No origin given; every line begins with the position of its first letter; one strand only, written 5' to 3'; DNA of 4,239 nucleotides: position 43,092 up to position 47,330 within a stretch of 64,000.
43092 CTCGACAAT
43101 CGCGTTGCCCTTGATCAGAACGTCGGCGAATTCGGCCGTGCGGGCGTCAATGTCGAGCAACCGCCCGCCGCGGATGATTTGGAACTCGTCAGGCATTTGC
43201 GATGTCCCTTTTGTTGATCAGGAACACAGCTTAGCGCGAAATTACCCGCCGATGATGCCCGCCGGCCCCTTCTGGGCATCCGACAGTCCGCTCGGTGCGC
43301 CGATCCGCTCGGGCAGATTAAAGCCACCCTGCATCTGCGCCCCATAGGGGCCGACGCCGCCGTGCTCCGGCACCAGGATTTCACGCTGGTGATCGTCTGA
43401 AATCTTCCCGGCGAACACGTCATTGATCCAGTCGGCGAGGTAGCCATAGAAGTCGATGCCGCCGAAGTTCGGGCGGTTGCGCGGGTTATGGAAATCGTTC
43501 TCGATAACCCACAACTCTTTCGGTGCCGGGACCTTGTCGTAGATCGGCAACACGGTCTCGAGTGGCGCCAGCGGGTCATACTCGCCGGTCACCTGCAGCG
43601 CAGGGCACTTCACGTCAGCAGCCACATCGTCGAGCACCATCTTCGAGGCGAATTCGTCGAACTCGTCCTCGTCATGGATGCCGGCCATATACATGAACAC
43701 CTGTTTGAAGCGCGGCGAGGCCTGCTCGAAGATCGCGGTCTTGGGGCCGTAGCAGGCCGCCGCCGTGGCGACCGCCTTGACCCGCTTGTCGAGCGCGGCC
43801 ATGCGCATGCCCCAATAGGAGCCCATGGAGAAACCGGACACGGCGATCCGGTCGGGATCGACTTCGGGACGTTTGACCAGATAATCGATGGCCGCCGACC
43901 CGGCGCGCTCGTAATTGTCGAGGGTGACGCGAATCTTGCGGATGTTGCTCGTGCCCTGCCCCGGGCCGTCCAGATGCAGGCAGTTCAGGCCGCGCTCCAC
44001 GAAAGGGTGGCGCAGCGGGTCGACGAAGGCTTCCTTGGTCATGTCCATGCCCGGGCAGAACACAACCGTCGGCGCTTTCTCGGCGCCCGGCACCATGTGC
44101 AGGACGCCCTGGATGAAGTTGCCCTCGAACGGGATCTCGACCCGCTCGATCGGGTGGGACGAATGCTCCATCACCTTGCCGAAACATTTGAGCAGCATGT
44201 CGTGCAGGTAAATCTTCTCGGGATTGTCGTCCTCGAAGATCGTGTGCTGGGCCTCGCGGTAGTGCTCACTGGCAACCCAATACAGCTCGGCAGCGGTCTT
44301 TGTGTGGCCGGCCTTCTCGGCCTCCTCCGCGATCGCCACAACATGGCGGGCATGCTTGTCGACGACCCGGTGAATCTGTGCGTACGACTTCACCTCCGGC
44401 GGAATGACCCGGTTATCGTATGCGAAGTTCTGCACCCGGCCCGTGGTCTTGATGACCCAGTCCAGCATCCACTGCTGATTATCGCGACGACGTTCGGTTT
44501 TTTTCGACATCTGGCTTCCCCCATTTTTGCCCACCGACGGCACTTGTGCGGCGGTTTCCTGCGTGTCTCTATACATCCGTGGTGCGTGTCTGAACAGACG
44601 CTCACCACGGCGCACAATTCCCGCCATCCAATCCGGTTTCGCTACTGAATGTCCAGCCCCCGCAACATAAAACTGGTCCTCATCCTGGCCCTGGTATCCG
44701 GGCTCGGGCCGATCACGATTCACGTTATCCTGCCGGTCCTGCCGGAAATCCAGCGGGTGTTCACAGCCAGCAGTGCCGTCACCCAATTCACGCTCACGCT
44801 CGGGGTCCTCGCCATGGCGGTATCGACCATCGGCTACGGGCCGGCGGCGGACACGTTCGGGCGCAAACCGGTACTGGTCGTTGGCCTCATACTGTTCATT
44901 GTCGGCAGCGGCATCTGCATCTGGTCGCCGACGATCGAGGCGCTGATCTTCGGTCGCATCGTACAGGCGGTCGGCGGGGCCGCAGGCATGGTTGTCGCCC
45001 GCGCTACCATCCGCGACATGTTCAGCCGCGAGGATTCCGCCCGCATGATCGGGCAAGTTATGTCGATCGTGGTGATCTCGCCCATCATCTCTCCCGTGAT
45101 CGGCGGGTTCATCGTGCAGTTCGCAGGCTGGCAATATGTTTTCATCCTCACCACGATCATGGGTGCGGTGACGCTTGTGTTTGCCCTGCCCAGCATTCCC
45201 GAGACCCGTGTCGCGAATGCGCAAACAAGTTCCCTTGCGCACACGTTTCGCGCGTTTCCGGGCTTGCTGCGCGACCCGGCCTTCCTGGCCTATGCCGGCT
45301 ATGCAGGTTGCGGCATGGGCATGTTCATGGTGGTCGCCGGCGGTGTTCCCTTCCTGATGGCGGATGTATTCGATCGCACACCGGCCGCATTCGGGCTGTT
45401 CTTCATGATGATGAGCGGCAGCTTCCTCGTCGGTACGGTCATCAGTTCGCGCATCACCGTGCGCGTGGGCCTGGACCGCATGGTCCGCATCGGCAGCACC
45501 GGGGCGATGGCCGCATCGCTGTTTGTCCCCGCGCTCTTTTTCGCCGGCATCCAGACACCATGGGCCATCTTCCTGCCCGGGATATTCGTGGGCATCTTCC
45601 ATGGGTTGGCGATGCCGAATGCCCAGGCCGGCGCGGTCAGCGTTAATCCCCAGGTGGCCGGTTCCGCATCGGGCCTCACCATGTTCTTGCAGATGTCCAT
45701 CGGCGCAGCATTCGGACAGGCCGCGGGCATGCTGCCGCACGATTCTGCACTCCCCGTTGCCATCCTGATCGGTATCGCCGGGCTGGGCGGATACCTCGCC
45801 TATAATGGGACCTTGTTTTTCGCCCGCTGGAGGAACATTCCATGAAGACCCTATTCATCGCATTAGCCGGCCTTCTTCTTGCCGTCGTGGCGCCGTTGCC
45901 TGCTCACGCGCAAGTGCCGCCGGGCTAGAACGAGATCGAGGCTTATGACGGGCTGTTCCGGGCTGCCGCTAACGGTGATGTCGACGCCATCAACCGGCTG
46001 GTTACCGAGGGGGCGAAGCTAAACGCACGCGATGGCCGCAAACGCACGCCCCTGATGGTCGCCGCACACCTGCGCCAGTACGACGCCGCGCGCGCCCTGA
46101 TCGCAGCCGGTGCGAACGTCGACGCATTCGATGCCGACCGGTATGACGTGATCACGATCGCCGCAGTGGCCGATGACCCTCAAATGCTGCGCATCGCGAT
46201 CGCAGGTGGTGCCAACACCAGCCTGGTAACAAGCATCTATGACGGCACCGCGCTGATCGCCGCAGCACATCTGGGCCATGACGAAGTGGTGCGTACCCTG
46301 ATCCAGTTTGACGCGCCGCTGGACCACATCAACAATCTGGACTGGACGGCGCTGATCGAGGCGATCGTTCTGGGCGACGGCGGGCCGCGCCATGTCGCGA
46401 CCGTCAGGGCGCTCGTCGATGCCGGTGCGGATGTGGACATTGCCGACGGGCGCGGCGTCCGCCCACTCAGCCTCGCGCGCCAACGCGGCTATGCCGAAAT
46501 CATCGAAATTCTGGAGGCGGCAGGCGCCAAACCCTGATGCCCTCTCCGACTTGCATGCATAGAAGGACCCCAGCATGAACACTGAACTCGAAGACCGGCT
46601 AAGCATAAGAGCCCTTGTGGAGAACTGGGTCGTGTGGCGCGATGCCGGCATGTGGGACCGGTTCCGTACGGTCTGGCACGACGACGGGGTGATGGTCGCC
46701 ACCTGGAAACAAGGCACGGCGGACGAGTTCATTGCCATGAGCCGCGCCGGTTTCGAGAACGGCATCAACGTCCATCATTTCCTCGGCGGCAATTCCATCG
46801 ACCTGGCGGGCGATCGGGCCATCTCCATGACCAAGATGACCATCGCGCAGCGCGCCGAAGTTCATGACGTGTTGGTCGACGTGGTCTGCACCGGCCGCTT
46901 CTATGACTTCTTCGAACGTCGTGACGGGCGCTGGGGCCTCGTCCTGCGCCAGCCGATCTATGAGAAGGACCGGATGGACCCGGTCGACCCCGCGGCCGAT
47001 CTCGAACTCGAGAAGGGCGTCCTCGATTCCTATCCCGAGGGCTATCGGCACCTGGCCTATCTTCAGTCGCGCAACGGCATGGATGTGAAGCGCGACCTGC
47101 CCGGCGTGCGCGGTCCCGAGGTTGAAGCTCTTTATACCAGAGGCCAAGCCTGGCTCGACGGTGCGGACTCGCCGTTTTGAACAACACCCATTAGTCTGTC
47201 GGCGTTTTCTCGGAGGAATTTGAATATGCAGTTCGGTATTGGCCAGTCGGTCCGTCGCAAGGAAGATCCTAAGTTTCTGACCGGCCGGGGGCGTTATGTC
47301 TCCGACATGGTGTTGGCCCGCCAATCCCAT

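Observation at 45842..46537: Signal peptide and ankyrin-repeat body separated by a single in-frame TAG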

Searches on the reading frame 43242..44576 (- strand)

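Call 27: search_protein_families(library=ncbifam, proteins=[window:43242-44576:-], max_evalue=0.001)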
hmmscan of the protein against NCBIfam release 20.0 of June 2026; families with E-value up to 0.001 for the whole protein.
window:43242-44576:- (444 aa): 5 families
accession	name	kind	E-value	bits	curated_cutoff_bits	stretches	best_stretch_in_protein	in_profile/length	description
NF003460.0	PRK05077.1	equivalog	1.5e-16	60.2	477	1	84-275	110-299/414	esterase FrsA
NF047920.1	lactonase_UilS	equivalog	2.6e-10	40.5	400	1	159-289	15-145/285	UilS family quorum-quenching N-acyl-homoserine lactonase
NF033523.0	lasso_peptidase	equivalog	3.1e-10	39.5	400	1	224-364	476-615/638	Atxe2 family lasso peptide isopeptidase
NF051488.1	bifunc_PcaDC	exception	5.6e-08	32.3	390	1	161-273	5-110/375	bifunctional 3-oxoadipate enol-lactonase/4-carboxymuconolactone decarboxylase PcaDC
TIGR02427.1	protocat_pcaD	equivalog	1.4e-07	31.1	255.85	0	160-272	4-110/251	3-oxoadipate enol-lactonase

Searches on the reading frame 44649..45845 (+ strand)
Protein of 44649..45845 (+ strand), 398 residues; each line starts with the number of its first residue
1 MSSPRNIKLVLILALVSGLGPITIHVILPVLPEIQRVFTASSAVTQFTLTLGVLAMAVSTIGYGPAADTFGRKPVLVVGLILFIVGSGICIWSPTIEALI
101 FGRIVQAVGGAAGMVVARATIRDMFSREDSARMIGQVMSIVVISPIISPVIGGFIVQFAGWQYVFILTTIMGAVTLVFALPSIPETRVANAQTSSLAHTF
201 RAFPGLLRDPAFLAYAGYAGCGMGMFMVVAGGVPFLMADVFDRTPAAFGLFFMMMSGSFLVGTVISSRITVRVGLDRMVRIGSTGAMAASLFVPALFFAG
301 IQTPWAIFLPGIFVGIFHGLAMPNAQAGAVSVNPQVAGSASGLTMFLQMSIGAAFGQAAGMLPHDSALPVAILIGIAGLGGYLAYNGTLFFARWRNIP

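Call 4: search_protein_families(library=pfam, proteins=[window:44649-45845:+], max_evalue=0.01)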
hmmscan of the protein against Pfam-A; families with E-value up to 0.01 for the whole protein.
window:44649-45845:+ (398 aa): 4 families
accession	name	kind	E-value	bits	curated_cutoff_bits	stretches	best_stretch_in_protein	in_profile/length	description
PF07690.21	MFS_1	-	2.4e-43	148.8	33.4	1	15-356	3-346/347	Major Facilitator Superfamily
PF00083.30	Sugar_tr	-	1.3e-06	28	22.3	1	48-186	51-194/452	Sugar (and other) transporter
PF01770.24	Folate_carrier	-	0.00028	20.2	27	1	68-180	66-181/412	Reduced folate carrier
PF03137.26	OATP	-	0.0029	16.4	25.8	1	95-158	132-195/545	Organic Anion Transporter Polypeptide (OATP) family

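Call 27: search_protein_families(library=ncbifam, proteins=[window:44649-45845:+], max_evalue=0.001)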
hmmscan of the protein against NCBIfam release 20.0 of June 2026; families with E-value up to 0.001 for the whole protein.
window:44649-45845:+ (398 aa): 62 families (the best 25 are shown)
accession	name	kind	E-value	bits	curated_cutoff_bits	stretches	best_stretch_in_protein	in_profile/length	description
TIGR00710.1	efflux_Bcr_CflA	subfamily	2.1e-73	248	200.9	1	8-377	5-373/385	Bcr/CflA family efflux MFS transporter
NF008314.0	PRK11102.1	equivalog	5.2e-61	207.1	303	1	5-381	7-383/396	Bcr/CflA family multidrug efflux MFS transporter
NF053813.1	MFS_TcaB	equivalog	5.1e-47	160.5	475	1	6-377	4-375/396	putative multidrug effflux MFS transporter TcaB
NF033134.0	cmlA_floR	equivalog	2.7e-41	142.3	450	1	13-374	15-373/388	CmlA/FloR family chloramphenicol efflux MFS transporter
NF041041.1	FslD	exception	1.2e-40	140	500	1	5-380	6-383/396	rhizoferrin import MFS transporter FslD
NF008270.1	PRK11043.1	equivalog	1.6e-39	136.1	430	1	10-360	7-353/382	purine nucleoside transporter PunC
NF008654.0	PRK11652.1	equivalog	1.7e-37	129.2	479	1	3-378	4-375/397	multidrug efflux MFS transporter EmrD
TIGR00880.1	2_A_01_02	superfamily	6.2e-27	94.4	131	1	52-186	3-141/141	multidrug resistance protein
NF000219.1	FloR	exception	2.5e-25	89.6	700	1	11-372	17-375/404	chloramphenicol/florfenicol efflux MFS transporter FloR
NF007782.0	PRK10473.1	subfamily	1.1e-24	87.3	417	1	14-365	10-355/394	MdtL family multidrug efflux MFS transporter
NF012203.0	cmlB1_MFS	exception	3.9e-22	79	900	1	11-372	17-376/407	chloramphenicol efflux MFS transporter CmlB1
NF000509.1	efflux_CmlA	exception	1.8e-19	70.4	875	1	10-372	16-376/419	CmlA family chloramphenicol efflux MFS transporter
TIGR00711.1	efflux_EmrB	subfamily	3.4e-19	68.9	230.2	1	22-188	16-182/485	DHA2 family efflux MFS transporter permease subunit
NF011931.1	PRK15402.1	subfamily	5.7e-19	68.2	439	1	60-296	61-296/401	MdfA family multidrug efflux MFS transporter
NF052292.1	efflux_CraA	equivalog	1.2e-18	67.4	725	1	22-284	29-290/409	chloramphenicol efflux MFS transporter CraA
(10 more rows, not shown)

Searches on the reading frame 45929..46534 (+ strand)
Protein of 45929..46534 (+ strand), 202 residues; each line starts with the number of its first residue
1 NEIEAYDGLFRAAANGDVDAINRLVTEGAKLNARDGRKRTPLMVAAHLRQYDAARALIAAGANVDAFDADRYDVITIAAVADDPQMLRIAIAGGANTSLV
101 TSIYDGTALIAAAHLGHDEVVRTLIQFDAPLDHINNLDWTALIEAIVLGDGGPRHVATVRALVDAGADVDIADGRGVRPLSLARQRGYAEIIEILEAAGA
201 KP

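Call 44: predict_structure(alignment_id=A2)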
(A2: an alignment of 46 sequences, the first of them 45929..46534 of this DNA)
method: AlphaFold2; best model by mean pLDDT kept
length: 202 residues; sequences in the alignment: 46
mean_pLDDT: 97.4   pTM: 0.92
mean pLDDT of the five models: 97.4, 97.2, 97.1, 96.4, 95.9
residues with pLDDT >= 90: 197; 70-90: 4; 50-70: 1; < 50: 0
segments of 3 or more residues with pLDDT < 50: none
pLDDT, mean of each block of 10 residues (from residue 1): 85 98 98 96 98 99 97 98 99 98 97 98 99 98 98 98 99 98 99 99 93
secondary structure, 60 per line:
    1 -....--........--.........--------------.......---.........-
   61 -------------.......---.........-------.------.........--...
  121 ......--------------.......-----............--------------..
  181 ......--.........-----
elements in order: H2-5 H8-15 H18-26 H41-47 H51-59 H74-80 H84-92 H108-115 H118-126 H141-147 H153-164 H179-186 H189-197

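Call 46: fold_search(model_id=the predicted structure, library=pdb)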
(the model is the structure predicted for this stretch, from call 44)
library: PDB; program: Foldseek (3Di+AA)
matches with E <= 10: 1293; with E <= 0.001: 882
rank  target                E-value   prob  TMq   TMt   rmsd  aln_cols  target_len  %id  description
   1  5d66_A                6.3e-15  1.00  0.89  0.92   1.9       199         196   42  Crystal structure of an ankyrin repeat domain (ABAYE2397) from Acinetobacter baumannii AYE at 1.00 A resolution (released 2015-09-02)
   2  7tbn_A                2.9e-12  1.00  0.83  0.47   1.9       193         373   30  LOV2-DARPIN fusion : D11 (released 2023-07-05)
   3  7tcd                  4.9e-12  1.00  0.85  0.40   1.7       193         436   30  LOV2-DARPIN fusion: D13 (released 2023-07-05)
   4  7qnl                  5.3e-12  1.00  0.83  0.71   2.1       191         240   30  LOV2-DARPIN FUSION - D4_DeltaLOV (released 2023-07-05)
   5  7tbn_B                8.3e-12  1.00  0.83  0.47   1.9       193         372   30  LOV2-DARPIN fusion : D11 (released 2023-07-05)
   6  6ndz_F                1.0e-11  1.00  0.81  0.87   2.9       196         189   32  Designed repeat protein in complex with Fz8 (released 2019-05-15)
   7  5y4e_B                1.1e-11  1.00  0.84  0.75   3.6       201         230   24  Crystal Structure of AnkB Ankyrin Repeats R8-14 in complex with autoinhibition segment AI-b (released 2017-09-13)
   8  3hra                  1.4e-11  1.00  0.87  0.88   2.6       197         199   29  Crystal Structure of EF0377 an Ankyrin Repeat Protein (released 2010-06-16)
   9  6ndz_B                1.7e-11  1.00  0.81  0.86   3.0       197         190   31  Designed repeat protein in complex with Fz8 (released 2019-05-15)
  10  6ne2_B                2.4e-11  1.00  0.81  0.85   2.3       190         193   32  Designed repeat protein in complex with Fz7 (released 2019-05-15)
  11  6mol_A                2.9e-11  1.00  0.85  0.39   1.9       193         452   31  Monoextended DARPin M_R12 complex with EpoR (released 2019-06-05)
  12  7tbq_A                2.9e-11  1.00  0.82  0.46   2.3       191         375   30  LOV2-DARPIN fusion : D7 (released 2023-07-05)
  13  6moi_A                3.7e-11  1.00  0.85  0.78   2.0       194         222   30  Dimeric DARPin C_angle_R5 complex with EpoR (released 2019-06-05)
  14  8cs9_A                5.7e-11  1.00  0.85  0.23   2.1       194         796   26  Composite reconstruction of Class 1 of the erythrocyte ankyrin-1 complex (released 2022-07-20)
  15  4o60_A                5.7e-11  1.00  0.73  0.65   3.2       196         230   28  Structure of ankyrin repeat protein (released 2015-03-25)
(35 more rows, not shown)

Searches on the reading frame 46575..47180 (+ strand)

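Call 4: search_protein_families(library=pfam, proteins=[window:46575-47180:+], max_evalue=0.01)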
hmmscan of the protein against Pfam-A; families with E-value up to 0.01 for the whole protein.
window:46575-47180:+ (201 aa): 2 families
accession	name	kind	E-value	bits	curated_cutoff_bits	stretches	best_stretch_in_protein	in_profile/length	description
PF13577.12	SnoaL_4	-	5.5e-18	65.6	24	1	4-122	2-122/126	SnoaL-like domain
PF13474.12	SnoaL_3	-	0.002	18.9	22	1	11-123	1-112/121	SnoaL-like domain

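Call 27: search_protein_families(library=ncbifam, proteins=[window:46575-47180:+], max_evalue=0.001)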
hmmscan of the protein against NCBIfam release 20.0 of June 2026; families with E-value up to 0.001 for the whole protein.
window:46575-47180:+ (201 aa): 0 families
